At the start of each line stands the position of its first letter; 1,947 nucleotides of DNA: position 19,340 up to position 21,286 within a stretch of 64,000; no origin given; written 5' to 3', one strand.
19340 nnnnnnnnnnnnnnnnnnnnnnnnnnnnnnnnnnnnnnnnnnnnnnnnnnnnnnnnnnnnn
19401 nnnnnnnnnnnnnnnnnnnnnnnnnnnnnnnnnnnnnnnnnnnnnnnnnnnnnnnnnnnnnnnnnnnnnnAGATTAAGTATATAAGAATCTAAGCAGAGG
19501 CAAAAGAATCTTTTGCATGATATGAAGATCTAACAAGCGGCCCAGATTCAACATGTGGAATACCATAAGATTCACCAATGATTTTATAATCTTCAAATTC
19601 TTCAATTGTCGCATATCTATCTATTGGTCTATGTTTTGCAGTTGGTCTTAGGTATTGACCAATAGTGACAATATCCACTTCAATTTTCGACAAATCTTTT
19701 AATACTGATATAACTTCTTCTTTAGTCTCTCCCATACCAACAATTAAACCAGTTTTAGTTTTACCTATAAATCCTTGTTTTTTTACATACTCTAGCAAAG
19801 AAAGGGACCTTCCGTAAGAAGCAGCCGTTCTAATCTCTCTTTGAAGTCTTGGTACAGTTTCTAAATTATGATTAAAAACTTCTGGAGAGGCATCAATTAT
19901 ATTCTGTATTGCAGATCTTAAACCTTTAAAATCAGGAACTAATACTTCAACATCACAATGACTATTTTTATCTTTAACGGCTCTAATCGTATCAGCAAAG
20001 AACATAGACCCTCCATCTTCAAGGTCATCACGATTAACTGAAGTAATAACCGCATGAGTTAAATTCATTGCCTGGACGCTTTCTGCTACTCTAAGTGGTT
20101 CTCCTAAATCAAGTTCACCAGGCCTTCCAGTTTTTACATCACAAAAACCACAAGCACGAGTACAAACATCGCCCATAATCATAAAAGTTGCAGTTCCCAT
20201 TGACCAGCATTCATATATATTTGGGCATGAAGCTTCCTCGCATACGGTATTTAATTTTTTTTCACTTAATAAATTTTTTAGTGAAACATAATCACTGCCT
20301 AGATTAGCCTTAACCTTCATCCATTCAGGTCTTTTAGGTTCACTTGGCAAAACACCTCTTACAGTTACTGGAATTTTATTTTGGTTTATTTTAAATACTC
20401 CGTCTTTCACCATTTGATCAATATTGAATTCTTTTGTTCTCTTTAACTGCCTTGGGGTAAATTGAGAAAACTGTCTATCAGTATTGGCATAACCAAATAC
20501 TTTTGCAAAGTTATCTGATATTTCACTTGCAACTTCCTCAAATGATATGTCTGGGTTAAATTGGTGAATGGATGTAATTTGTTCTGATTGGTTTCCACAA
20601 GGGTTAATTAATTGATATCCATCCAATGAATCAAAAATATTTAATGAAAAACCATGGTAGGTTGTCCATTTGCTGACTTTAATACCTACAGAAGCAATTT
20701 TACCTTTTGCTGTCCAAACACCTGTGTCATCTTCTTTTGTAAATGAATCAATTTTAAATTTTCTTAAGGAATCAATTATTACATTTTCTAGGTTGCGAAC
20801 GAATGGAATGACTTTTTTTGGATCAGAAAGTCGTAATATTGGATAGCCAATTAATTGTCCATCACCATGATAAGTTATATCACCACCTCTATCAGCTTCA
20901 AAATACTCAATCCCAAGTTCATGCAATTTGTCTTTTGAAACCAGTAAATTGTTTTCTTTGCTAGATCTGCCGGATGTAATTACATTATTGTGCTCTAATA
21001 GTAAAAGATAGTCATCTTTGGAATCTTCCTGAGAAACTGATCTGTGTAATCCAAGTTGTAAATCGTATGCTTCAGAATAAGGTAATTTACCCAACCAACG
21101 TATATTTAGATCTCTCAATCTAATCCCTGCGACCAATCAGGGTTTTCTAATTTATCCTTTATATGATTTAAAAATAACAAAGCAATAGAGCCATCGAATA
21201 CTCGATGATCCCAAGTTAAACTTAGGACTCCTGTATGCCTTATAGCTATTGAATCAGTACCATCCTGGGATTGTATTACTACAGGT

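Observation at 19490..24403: Unusual domain fusions in the 2-oxoacid dehydrogenase operon: a LipB::LipA fusion and a fused E1 alpha-beta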

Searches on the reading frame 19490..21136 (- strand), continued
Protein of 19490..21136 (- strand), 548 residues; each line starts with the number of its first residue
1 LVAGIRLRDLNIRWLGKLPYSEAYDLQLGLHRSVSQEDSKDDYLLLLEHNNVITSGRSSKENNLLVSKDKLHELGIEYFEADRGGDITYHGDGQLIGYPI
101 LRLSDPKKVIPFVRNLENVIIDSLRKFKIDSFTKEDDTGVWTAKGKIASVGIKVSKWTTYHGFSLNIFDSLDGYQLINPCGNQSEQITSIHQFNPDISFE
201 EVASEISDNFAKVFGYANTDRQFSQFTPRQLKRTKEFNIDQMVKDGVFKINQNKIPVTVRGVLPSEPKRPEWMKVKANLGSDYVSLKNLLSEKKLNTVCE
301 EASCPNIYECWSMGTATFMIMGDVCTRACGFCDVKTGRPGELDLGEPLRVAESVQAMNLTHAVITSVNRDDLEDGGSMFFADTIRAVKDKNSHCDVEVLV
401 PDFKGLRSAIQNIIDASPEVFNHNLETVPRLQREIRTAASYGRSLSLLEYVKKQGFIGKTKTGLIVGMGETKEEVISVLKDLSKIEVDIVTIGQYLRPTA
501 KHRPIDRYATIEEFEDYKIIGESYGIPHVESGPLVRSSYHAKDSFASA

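Call 60: fold_search(model_id=the predicted structure, library=pdb)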
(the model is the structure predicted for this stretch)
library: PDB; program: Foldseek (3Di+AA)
matches with E <= 10: 1603; with E <= 0.001: 187
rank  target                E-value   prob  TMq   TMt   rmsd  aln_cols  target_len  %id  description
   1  5exk_I                1.4e-32  1.00  0.50  0.92   3.0       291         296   47  Crystal structure of M. tuberculosis lipoyl synthase with 6-thiooctanoyl peptide intermediate (released 2016-08-10)
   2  5exk_A                1.6e-32  1.00  0.50  0.89   3.0       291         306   47  Crystal structure of M. tuberculosis lipoyl synthase with 6-thiooctanoyl peptide intermediate (released 2016-08-10)
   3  5exk_C                1.8e-32  1.00  0.50  0.90   3.0       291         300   47  Crystal structure of M. tuberculosis lipoyl synthase with 6-thiooctanoyl peptide intermediate (released 2016-08-10)
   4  5exk_E                5.6e-32  1.00  0.50  0.90   3.0       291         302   47  Crystal structure of M. tuberculosis lipoyl synthase with 6-thiooctanoyl peptide intermediate (released 2016-08-10)
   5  5exk_G                8.9e-32  1.00  0.50  0.92   3.0       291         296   47  Crystal structure of M. tuberculosis lipoyl synthase with 6-thiooctanoyl peptide intermediate (released 2016-08-10)
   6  5exi                  1.3e-30  1.00  0.46  0.89   2.3       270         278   48  Crystal structure of M. tuberculosis lipoyl synthase at 2.28 A resolution (released 2016-08-10)
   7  8ugo_A                1.8e-30  1.00  0.50  0.90   1.8       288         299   42  Structure of the complex between Human LIAS and H-protein in the presence of 5'-deoxyadenosine (released 2025-07-09)
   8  9c19_B                2.7e-30  1.00  0.50  0.90   1.7       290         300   42  Structure of human LIAS (released 2025-07-09)
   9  8v0j_B                4.8e-30  1.00  0.50  0.90   1.5       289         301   42  Structure of the complex between Human LIAS and H-protein in the presence of s-adenosyl-l-methionine (released 2025-08-20)
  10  5exj                  9.6e-30  1.00  0.47  0.89   2.5       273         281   48  Crystal structure of M. tuberculosis lipoyl synthase at 1.64 A resolution (released 2016-08-10)
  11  8tsk_B                1.5e-29  1.00  0.49  0.92   1.8       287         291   42  Structure of human LIAS in the presence of 5'-deoxyadenosine and octanoyl-modified peptide (released 2025-06-11)
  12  8ugo_B                2.4e-29  1.00  0.50  0.89   1.8       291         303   42  Structure of the complex between Human LIAS and H-protein in the presence of 5'-deoxyadenosine (released 2025-07-09)
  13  9c19_A                4.4e-29  1.00  0.50  0.89   1.7       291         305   42  Structure of human LIAS (released 2025-07-09)
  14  9c19_C                1.3e-28  1.00  0.50  0.92   1.7       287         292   42  Structure of human LIAS (released 2025-07-09)
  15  4u0p                  2.7e-28  1.00  0.48  0.92   1.6       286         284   43  The Crystal Structure of Lipoyl Synthase in Complex with S-Adenosyl Homocysteine (released 2014-08-20)
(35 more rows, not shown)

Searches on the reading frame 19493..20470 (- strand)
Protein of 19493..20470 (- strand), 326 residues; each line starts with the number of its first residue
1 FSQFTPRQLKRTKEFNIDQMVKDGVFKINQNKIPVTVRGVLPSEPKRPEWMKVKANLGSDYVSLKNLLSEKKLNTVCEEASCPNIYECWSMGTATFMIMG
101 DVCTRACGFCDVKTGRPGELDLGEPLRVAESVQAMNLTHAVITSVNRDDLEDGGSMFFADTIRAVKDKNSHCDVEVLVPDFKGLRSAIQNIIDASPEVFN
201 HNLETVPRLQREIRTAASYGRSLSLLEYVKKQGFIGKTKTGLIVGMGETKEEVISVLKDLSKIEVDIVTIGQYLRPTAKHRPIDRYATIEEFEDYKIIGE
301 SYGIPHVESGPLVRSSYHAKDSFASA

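Call 40: search_solved_structures(query=window:19493-20470:-, show_alignments=1)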
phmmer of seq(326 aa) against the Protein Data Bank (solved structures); distinct sequences matched with E-value up to 0.001: 7.
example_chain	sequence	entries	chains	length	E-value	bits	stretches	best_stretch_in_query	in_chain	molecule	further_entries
5exi_A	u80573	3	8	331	2.1e-87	296.5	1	37-320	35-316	Lipoyl synthase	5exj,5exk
8tsk_A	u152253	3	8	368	4.7e-72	246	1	46-323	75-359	Lipoyl synthase, mitochondrial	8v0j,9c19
8ugo_A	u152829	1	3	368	4.7e-72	246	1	46-323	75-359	Lipoyl synthase, mitochondrial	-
8trw_A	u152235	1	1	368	1.4e-71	244.4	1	46-323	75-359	Lipoyl synthase, mitochondrial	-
4u0o_B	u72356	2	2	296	7.9e-69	235.4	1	47-321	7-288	Lipoyl synthase 2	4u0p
1r30_A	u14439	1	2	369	2.3e-05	27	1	186-267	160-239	Biotin synthase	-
8vcw_A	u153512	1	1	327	5.3e-05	25.8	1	158-276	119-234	Biotin synthase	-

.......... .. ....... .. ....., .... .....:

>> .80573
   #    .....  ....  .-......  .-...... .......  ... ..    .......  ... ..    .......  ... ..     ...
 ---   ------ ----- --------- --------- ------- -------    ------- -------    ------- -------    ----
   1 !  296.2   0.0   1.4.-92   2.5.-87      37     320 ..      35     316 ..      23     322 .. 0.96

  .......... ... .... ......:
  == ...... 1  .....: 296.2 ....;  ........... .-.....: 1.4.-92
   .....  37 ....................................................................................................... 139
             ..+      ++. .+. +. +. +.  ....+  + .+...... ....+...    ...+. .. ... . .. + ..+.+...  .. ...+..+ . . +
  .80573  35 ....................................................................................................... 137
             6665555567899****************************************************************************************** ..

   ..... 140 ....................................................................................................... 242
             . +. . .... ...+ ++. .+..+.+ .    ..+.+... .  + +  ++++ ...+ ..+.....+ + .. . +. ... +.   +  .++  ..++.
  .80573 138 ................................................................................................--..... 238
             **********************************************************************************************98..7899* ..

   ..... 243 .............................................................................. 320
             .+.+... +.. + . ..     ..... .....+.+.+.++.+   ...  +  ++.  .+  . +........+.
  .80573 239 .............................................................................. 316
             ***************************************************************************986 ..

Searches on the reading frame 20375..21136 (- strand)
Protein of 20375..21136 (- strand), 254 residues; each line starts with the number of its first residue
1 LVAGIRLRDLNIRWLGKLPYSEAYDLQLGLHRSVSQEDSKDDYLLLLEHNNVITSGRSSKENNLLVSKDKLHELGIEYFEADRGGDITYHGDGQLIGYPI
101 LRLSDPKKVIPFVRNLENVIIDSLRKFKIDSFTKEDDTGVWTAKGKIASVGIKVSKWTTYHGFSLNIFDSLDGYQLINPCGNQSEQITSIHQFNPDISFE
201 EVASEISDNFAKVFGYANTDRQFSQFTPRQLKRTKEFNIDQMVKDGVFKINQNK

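Call 39: search_solved_structures(query=window:20375-21136:-, show_alignments=3)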
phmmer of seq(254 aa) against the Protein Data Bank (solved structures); distinct sequences matched with E-value up to 0.001: 3.
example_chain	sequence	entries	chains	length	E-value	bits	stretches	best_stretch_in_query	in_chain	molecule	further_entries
2qhs_A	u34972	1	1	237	5.5e-38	133.7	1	12-217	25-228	Lipoyltransferase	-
2qht_A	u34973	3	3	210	7.5e-38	133.3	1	12-216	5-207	Lipoyltransferase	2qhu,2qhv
1w66_A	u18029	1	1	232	4.2e-28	101.4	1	6-206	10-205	LIPOYLTRANSFERASE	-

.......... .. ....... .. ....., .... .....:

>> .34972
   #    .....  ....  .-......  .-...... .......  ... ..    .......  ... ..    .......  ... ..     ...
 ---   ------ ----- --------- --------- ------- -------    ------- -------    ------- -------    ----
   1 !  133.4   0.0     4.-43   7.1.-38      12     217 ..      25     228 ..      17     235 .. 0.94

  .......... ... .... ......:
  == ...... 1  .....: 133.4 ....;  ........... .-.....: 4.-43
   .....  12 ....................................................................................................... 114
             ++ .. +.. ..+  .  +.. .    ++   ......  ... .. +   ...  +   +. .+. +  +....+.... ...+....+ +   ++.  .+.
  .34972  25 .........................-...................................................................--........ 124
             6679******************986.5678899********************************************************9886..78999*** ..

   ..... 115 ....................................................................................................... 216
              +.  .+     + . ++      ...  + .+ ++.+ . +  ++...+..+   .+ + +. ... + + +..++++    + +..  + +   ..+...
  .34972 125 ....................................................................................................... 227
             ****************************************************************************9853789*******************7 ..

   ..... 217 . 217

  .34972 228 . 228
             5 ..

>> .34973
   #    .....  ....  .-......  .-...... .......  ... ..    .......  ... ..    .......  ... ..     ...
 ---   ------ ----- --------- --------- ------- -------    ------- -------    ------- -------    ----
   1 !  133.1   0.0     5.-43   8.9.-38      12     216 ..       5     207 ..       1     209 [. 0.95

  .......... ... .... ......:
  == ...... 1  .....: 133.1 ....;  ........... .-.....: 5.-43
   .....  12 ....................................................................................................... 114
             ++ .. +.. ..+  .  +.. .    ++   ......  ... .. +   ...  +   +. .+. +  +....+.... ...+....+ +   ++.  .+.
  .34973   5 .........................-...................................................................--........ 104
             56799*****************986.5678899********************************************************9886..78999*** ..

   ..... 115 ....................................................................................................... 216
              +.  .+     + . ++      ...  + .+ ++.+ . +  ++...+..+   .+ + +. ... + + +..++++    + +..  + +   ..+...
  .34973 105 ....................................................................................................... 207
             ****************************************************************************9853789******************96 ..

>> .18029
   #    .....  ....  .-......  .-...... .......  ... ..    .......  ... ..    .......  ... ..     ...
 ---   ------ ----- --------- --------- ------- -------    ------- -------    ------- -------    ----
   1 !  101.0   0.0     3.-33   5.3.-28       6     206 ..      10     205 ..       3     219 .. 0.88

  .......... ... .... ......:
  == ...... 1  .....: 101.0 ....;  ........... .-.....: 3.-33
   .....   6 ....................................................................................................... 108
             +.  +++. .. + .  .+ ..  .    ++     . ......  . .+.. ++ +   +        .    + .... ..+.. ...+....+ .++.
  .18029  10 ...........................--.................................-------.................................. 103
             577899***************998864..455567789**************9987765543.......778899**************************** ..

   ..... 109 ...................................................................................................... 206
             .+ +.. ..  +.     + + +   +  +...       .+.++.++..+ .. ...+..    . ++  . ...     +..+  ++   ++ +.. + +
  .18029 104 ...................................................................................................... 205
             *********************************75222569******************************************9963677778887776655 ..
